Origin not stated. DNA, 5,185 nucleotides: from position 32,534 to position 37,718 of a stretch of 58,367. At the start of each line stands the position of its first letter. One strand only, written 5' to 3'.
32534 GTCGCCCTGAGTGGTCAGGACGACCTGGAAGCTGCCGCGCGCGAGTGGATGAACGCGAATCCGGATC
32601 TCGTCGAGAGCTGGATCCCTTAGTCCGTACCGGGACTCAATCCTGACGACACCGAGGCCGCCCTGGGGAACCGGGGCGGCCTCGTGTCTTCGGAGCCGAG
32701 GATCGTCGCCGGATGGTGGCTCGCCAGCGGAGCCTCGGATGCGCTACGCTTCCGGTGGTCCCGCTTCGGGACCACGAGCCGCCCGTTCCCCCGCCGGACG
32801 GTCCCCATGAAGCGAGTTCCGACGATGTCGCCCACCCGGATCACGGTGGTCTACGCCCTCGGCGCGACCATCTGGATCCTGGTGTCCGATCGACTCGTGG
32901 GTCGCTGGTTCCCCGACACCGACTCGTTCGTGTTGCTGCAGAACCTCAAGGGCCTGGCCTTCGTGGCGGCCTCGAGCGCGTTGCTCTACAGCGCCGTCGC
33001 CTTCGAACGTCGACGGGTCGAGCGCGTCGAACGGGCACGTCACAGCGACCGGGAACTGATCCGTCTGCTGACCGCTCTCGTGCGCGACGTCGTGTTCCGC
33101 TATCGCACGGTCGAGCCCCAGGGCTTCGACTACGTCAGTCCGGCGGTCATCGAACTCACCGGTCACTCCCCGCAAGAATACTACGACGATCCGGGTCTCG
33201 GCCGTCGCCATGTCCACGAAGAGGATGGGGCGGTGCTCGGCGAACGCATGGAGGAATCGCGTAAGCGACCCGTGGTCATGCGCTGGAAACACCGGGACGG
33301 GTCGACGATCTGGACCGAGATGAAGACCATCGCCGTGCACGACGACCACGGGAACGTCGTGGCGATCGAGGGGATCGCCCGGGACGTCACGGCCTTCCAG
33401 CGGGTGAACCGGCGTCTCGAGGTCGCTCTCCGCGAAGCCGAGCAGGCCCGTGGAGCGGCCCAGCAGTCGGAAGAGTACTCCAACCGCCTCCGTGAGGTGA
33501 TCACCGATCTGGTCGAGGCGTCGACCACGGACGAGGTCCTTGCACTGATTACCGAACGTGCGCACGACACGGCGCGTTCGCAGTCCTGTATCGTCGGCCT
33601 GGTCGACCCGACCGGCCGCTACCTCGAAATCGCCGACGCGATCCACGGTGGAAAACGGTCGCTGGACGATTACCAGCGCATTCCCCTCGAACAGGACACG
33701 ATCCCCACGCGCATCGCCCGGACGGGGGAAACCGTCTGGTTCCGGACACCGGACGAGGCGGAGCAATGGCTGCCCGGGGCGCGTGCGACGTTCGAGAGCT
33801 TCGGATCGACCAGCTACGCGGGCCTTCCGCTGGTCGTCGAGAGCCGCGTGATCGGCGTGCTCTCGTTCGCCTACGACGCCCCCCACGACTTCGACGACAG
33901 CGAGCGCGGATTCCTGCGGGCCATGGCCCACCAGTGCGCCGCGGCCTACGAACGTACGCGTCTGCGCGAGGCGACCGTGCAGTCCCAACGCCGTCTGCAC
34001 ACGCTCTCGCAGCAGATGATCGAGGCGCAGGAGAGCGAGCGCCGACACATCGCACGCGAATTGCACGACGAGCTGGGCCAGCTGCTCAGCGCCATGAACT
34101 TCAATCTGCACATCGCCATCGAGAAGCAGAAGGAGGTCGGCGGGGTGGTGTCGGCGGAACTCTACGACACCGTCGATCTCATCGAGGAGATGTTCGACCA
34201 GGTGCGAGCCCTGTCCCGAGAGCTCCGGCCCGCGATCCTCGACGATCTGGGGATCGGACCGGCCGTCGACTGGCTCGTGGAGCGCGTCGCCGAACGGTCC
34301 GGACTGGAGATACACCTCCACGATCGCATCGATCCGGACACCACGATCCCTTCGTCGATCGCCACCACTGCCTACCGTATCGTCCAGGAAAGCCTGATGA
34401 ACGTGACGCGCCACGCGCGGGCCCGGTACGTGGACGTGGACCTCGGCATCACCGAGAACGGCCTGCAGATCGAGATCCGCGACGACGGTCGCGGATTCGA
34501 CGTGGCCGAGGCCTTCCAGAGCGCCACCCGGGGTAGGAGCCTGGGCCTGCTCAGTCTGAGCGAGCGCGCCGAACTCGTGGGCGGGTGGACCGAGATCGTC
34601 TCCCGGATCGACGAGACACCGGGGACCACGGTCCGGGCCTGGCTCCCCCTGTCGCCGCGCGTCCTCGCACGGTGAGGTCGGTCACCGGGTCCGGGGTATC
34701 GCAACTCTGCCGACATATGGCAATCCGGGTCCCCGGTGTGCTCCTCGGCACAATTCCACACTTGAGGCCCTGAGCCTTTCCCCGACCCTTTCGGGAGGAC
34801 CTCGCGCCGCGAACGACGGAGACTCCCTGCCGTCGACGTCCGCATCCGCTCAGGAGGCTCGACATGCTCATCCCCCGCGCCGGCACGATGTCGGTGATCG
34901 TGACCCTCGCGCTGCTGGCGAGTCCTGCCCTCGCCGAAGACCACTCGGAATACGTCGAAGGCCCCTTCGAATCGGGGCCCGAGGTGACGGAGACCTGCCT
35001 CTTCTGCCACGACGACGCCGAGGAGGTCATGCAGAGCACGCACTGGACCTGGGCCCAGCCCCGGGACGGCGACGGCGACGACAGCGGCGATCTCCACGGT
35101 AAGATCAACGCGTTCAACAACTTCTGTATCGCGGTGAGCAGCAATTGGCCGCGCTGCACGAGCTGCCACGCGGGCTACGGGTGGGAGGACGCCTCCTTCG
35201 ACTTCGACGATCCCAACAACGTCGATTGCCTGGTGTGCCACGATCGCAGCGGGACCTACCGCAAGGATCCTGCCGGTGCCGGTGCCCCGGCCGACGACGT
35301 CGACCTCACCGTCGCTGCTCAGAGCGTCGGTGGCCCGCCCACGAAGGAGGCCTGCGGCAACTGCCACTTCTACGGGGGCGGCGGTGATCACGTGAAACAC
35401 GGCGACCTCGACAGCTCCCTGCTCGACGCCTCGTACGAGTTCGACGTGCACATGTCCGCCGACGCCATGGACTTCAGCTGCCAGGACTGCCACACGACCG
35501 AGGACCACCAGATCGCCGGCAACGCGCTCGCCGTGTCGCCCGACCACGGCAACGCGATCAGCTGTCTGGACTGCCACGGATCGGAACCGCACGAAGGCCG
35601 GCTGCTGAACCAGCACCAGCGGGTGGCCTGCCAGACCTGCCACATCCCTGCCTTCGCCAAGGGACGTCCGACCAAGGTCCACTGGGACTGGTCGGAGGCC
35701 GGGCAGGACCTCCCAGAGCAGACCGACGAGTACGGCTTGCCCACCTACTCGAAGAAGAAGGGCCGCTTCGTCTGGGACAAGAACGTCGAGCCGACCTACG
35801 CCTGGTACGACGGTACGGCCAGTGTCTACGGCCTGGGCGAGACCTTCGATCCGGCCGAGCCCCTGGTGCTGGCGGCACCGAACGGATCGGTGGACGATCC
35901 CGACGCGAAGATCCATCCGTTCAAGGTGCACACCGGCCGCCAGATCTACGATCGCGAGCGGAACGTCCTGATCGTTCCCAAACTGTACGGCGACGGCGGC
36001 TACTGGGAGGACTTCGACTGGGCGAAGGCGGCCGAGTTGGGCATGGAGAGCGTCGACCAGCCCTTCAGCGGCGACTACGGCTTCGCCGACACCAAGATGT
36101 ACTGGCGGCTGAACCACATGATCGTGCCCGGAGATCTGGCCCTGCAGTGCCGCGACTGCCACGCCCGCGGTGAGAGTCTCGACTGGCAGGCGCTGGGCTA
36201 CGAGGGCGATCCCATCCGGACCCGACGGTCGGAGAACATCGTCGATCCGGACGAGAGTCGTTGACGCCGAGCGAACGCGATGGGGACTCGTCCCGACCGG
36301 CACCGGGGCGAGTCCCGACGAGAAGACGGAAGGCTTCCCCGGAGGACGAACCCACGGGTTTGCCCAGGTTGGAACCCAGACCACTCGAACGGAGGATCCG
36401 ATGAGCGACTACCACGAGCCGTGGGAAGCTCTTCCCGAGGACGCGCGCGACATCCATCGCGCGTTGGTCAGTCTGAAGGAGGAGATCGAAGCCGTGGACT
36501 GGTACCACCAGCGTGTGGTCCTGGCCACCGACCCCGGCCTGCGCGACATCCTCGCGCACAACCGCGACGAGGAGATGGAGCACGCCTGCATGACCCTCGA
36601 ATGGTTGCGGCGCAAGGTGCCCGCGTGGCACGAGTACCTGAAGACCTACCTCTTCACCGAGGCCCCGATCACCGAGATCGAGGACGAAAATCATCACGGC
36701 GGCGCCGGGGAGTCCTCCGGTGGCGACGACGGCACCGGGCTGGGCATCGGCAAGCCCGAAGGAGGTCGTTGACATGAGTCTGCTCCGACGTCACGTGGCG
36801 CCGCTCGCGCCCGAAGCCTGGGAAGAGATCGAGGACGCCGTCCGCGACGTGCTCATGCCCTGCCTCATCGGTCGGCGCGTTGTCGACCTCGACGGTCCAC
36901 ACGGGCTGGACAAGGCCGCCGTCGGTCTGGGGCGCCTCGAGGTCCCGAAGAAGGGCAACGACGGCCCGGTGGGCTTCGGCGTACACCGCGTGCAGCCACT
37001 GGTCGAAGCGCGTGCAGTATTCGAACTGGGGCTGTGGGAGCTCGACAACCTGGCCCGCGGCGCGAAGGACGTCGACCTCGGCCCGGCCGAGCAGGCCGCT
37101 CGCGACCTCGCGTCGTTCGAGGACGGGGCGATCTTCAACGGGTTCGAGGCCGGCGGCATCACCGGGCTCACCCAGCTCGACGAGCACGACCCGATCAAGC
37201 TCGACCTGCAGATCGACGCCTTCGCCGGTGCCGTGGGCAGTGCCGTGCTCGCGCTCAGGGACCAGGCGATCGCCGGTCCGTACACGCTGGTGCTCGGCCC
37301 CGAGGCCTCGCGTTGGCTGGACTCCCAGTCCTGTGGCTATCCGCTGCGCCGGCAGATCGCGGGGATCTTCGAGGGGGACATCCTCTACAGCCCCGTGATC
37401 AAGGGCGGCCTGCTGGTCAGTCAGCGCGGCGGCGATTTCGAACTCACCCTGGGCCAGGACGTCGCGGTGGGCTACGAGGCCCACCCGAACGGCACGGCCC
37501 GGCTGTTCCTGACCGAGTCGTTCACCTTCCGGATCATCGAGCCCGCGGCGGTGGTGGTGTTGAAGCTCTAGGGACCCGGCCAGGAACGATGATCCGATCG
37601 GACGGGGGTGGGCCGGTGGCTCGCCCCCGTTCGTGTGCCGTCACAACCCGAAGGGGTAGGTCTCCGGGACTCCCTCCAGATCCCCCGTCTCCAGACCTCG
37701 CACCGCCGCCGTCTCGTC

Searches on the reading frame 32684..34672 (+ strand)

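Call 15: search_protein_families(library=pfam, proteins=[window:32684-34672:+], max_evalue=0.001)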
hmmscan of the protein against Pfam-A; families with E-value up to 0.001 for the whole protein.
window:32684-34672:+ (663 aa): 9 families
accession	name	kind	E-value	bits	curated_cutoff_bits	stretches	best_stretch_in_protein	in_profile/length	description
PF13185.12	GAF_2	-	5e-17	62.8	28.6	1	280-421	2-134/136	GAF domain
PF01590.32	GAF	-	2.4e-14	54.4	22.4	1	283-421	3-132/133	GAF domain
PF07730.19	HisKA_3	-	2.9e-12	47.4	24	1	452-517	1-66/68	Histidine kinase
PF02518.31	HATPase_c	-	5.5e-11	43.3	26.4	1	562-657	5-110/111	Histidine kinase-, DNA gyrase B-, and HSP90-like ATPase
PF08447.18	PAS_3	-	4.9e-10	40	25.6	1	150-232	3-89/89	PAS fold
PF13492.12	GAF_3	-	6.8e-09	36.7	27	1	283-422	3-127/129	GAF domain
PF13426.13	PAS_9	-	1.8e-06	28.6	27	1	145-237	9-103/103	PAS domain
PF13581.12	HATPase_c_2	-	1.9e-05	25.1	27.4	1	566-615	35-89/127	Histidine kinase-like ATPase domain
PF08448.16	PAS_4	-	0.0002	22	23.1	1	138-239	15-109/110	PAS fold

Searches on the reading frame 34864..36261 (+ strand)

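Call 15: search_protein_families(library=pfam, proteins=[window:34864-36261:+], max_evalue=0.001)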
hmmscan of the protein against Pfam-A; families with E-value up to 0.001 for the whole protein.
window:34864-36261:+ (466 aa): 4 families
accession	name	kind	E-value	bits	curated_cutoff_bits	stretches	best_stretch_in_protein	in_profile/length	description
PF11783.13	Cytochrome_cB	-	9.6e-63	211.6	22.1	1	271-435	1-172/173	Cytochrome c bacterial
PF22113.1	Mtrc-MtrF_II-IV_dom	-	2.2e-12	47.3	30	1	119-214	81-167/176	Outer membrane cytochrome MtrC/MtrF-like, domains II/IV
PF14522.11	Cytochrome_C7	-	1.2e-10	41.4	24.8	1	194-260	6-66/67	Cytochrome c7 and related cytochrome c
PF14537.11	Cytochrom_c3_2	-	1.1e-08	35.8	25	0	97-168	8-64/79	Cytochrome c3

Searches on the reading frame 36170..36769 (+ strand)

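Call 15: search_protein_families(library=pfam, proteins=[window:36170-36769:+], max_evalue=0.001)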
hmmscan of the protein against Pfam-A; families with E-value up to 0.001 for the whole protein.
window:36170-36769:+ (200 aa): 1 family
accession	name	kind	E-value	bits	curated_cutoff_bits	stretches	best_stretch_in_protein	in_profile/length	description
PF22277.2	EncFtn-like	-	3.5e-39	132.9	27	1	81-164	2-85/85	EncFtn-like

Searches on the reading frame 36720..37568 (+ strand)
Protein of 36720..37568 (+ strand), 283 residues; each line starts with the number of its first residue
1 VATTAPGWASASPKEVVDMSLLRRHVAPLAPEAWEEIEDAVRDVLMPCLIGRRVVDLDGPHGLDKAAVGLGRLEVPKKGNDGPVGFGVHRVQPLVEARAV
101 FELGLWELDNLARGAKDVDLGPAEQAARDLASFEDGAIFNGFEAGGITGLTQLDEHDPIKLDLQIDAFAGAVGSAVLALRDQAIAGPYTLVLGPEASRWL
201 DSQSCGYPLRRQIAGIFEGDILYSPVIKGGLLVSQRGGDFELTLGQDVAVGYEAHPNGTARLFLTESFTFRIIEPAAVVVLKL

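Call 15: search_protein_families(library=pfam, proteins=[window:36720-37568:+], max_evalue=0.001)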
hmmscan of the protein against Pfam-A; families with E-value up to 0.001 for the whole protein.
window:36720-37568:+ (283 aa): 1 family
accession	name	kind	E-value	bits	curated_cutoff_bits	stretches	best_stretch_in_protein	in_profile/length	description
PF04454.18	Linocin_M18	-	1.7e-75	253.9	24.3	1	19-269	1-253/253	Encapsulating protein for peroxidase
